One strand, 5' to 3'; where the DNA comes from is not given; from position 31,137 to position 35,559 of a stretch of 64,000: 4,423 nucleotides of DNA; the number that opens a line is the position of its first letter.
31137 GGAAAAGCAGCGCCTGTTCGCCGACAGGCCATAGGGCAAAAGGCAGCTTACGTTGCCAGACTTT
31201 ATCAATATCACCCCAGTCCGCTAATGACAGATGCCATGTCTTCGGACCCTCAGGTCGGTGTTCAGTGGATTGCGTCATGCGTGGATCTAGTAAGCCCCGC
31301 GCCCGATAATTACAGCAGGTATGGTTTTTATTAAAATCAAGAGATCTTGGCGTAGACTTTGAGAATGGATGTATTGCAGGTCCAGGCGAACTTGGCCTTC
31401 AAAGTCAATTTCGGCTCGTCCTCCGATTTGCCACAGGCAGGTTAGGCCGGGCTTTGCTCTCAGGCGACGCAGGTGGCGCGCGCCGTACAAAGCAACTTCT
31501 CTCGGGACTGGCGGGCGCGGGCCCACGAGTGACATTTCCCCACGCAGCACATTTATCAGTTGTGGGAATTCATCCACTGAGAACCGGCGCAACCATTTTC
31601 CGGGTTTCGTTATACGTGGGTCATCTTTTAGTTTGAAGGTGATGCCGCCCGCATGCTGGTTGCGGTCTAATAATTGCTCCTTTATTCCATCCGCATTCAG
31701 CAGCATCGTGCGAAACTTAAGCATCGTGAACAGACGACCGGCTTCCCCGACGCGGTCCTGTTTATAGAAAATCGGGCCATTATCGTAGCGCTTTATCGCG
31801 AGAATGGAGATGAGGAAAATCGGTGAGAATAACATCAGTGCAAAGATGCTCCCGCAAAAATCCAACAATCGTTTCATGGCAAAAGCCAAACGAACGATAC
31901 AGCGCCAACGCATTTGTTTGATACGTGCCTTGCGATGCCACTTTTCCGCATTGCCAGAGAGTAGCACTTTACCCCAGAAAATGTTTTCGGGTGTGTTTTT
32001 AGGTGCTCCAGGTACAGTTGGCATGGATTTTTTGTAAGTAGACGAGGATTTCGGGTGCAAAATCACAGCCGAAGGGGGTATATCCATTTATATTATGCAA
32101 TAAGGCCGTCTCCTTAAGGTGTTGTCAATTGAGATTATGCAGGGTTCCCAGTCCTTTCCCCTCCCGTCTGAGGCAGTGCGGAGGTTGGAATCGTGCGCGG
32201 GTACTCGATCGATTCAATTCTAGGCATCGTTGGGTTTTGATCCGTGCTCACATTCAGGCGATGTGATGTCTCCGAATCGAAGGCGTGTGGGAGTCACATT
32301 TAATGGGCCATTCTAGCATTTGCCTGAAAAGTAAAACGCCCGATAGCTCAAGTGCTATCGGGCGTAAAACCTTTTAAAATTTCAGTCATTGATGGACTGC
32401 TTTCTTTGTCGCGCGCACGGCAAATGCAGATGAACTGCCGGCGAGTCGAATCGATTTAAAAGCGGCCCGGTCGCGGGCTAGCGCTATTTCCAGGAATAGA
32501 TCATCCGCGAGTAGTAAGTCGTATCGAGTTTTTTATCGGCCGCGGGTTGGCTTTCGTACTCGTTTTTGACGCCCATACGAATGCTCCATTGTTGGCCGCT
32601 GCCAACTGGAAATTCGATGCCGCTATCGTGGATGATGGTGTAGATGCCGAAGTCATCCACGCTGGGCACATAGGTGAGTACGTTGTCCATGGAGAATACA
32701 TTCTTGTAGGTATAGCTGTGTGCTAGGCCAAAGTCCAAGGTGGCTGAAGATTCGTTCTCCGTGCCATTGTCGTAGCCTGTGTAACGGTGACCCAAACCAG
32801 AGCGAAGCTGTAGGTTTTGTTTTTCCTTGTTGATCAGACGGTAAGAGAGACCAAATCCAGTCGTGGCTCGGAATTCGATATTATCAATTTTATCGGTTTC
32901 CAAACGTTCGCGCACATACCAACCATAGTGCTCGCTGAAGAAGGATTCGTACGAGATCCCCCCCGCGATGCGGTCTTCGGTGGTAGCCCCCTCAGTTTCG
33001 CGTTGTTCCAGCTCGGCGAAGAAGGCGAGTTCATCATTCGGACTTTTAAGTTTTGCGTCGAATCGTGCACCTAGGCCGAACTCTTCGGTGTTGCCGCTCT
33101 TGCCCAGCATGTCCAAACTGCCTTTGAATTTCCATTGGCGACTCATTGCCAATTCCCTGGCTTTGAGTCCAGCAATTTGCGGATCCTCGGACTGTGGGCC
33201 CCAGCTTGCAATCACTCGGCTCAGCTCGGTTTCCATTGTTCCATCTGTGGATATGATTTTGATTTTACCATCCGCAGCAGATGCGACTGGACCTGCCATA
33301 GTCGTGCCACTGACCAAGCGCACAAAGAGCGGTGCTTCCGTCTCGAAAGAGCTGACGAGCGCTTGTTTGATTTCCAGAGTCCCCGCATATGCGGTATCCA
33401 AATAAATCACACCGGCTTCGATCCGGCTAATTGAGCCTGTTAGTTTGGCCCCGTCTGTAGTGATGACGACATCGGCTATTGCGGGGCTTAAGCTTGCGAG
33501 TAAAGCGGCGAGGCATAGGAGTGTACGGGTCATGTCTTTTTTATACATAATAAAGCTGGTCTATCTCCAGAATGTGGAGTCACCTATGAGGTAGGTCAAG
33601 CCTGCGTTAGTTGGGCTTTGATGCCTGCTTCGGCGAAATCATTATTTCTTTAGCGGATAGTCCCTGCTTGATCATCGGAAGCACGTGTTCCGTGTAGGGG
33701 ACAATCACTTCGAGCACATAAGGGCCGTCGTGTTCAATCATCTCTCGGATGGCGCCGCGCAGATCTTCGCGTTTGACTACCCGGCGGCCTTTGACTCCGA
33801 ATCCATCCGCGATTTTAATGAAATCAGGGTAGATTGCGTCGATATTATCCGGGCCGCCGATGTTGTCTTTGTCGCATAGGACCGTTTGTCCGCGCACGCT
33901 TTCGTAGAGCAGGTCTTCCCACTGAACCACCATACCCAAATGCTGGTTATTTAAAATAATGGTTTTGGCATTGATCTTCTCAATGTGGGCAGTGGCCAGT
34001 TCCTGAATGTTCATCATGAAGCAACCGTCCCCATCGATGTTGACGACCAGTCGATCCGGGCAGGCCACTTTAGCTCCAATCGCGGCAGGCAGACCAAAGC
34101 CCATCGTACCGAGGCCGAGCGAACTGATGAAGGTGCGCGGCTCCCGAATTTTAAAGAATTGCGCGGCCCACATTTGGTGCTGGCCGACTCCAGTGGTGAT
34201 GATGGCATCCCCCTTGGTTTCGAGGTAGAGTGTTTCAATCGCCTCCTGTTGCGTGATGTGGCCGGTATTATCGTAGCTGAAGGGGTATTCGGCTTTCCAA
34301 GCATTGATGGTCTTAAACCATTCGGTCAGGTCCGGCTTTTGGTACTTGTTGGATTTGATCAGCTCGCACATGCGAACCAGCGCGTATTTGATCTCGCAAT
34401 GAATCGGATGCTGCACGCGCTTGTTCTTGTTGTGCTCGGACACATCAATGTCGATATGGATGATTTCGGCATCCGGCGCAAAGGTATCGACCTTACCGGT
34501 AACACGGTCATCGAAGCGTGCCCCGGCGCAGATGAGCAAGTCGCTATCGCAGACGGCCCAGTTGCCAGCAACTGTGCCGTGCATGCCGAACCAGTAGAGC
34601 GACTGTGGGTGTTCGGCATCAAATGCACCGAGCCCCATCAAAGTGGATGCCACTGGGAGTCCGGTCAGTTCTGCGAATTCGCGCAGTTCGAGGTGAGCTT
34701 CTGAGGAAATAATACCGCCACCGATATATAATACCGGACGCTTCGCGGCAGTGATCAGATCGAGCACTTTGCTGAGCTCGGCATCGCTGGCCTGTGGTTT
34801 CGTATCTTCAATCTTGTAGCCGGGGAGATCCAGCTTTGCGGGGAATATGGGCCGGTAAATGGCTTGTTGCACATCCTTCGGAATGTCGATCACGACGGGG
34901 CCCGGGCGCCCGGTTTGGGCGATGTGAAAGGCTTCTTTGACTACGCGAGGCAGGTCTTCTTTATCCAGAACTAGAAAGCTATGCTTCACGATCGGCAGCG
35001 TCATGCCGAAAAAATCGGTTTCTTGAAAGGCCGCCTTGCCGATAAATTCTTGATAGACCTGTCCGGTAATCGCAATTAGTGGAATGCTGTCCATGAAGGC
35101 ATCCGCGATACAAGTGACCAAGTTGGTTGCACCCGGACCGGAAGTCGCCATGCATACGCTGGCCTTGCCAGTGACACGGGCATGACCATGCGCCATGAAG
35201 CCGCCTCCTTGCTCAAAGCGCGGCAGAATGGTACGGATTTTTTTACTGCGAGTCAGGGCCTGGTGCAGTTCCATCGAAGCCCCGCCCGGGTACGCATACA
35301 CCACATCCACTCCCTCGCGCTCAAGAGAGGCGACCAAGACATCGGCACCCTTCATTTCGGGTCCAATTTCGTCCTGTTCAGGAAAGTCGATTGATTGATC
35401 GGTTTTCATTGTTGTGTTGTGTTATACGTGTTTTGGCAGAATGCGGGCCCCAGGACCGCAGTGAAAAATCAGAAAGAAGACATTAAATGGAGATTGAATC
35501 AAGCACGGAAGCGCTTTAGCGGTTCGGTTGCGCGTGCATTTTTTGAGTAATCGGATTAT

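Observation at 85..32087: A ~32 kb PEP-CTERM/exosortase EPS locus built as two convergent operons with an embedded partner-switching circuit and no visible sigma/anti-sigma target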

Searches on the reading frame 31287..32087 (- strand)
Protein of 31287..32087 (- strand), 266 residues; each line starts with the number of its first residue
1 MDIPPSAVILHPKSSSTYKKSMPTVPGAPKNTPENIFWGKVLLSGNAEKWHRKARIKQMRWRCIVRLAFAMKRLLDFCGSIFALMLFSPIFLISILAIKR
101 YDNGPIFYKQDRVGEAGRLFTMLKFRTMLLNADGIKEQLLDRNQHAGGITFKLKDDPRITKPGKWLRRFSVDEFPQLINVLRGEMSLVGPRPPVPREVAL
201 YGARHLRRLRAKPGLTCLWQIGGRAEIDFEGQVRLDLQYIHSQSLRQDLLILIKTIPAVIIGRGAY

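Call 5: search_protein_families(library=pfam, proteins=[window:31287-32087:-], max_evalue=0.01)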
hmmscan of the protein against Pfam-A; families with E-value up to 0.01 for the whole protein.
window:31287-32087:- (266 aa): 1 family
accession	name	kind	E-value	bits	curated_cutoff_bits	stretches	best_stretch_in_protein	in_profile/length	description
PF02397.22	Bac_transf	-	8e-62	208.4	27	1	72-260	1-178/179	Bacterial sugar transferase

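Call 8: search_protein_families(library=ncbifam, proteins=[window:31287-32087:-], max_evalue=0.001)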
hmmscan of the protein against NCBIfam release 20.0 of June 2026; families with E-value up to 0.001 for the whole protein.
window:31287-32087:- (266 aa): 10 families
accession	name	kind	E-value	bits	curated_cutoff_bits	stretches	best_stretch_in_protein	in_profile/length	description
TIGR03025.1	EPS_sugtrans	subfamily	8.9e-80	269.1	295.55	1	66-266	252-445/445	exopolysaccharide biosynthesis polyprenyl glycosylphosphotransferase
NF041877.1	EPS_EpsZ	equivalog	3.8e-75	253.3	800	1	69-265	263-458/459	exopolysaccharide biosynthesis polyisoprenyl-phosphate hexose-1-phosphate transferase EpsZ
TIGR03022.1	WbaP_sugtrans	subfamily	3.2e-70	237.7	403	1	67-266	254-456/456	undecaprenyl-phosphate galactose phosphotransferase WbaP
NF052601.1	undeca_RfbP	equivalog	2.4e-62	210.4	330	1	55-264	28-242/244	undecaprenyl-phosphate galactose phosphotransferase family protein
TIGR03023.1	WcaJ_sugtrans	equivalog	1.5e-60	205.8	410.75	1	67-266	258-453/453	undecaprenyl-phosphate glucose phosphotransferase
TIGR03013.1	EpsB_2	subfamily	1e-45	156.7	393.35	1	69-265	252-442/443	TIGR03013 family XrtA/PEP-CTERM system glycosyltransferase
NF011751.0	PRK15204.1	equivalog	2.8e-45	154.8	907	1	67-266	275-476/476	undecaprenyl-phosphate galactose phosphotransferase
NF050817.1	PolSacchBiosHfsE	equivalog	6e-32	111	750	1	70-260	270-460/467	polysaccharide biosynthesis protein HfsE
NF007518.0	PRK10124.1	equivalog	1.5e-29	103.1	684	1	70-266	272-464/464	undecaprenyl-phosphate glucose phosphotransferase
NF045514.1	glycotran_HepC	equivalog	4.8e-27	94.7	140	1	68-192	113-211/220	heterocyst development glycosyltransferase HepC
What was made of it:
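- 31287..32087 (-): Small (266 aa) Bac_transf polyprenyl-phosphate glycosyl-1-phosphate transferase. It is the priming enzyme and the first gene of the minus-strand operon. PF02397 E 8e-62; TIGR03025 269 bits (calls 5, 8).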

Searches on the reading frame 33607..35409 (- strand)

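Call 8: search_protein_families(library=ncbifam, proteins=[window:33607-35409:-], max_evalue=0.001)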
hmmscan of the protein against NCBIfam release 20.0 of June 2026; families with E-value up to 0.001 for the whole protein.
window:33607-35409:- (600 aa): 55 families (the best 25 are shown)
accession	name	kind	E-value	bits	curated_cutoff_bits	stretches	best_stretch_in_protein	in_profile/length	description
TIGR00118.1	acolac_lg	equivalog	5.8e-209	695.2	538.35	1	19-590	1-554/557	biosynthetic-type acetolactate synthase large subunit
NF005860.0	PRK07789.1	equivalog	3.1e-204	679.8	881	1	16-593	31-601/615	acetolactate synthase large subunit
NF005651.0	PRK07418.1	subfamily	4.5e-197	656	942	1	16-596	16-585/617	acetolactate synthase large subunit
NF004710.0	PRK06048.1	equivalog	2e-196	653.8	976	1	18-590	7-557/561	acetolactate synthase large subunit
NF006524.0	PRK08978.1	equivalog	5.3e-190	632.3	738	1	19-590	1-544/548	acetolactate synthase 2 catalytic subunit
NF005228.0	PRK06725.1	equivalog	7.5e-184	612.1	991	1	18-590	15-565/571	acetolactate synthase large subunit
NF006581.0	PRK09107.1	equivalog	2.1e-180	600.9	974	1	16-595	8-578/595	acetolactate synthase 3 large subunit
NF006016.1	PRK08155.1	equivalog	1.9e-179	597.6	870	1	19-589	3-551/554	acetolactate synthase large subunit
NF004919.0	PRK06276.1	equivalog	1.4e-178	594.9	866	1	19-597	1-564/582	acetolactate synthase large subunit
NF005824.0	PRK07710.1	equivalog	5.5e-178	592.9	976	1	16-588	14-566/573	acetolactate synthase large subunit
NF006319.0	PRK08527.1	equivalog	1.8e-177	591.2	905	1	18-594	3-562/565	acetolactate synthase large subunit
NF005058.0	PRK06466.1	equivalog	4.6e-169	563.6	951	1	19-592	4-569/574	acetolactate synthase 3 large subunit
NF005584.0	PRK07282.1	equivalog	9e-159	529.6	970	1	19-590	10-560/566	acetolactate synthase large subunit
NF005409.0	PRK06965.1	equivalog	1.4e-158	529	1035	1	17-591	19-582/587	acetolactate synthase 3 catalytic subunit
NF006525.0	PRK08979.1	equivalog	3.1e-158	527.7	1084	1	19-592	4-567/572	acetolactate synthase 3 large subunit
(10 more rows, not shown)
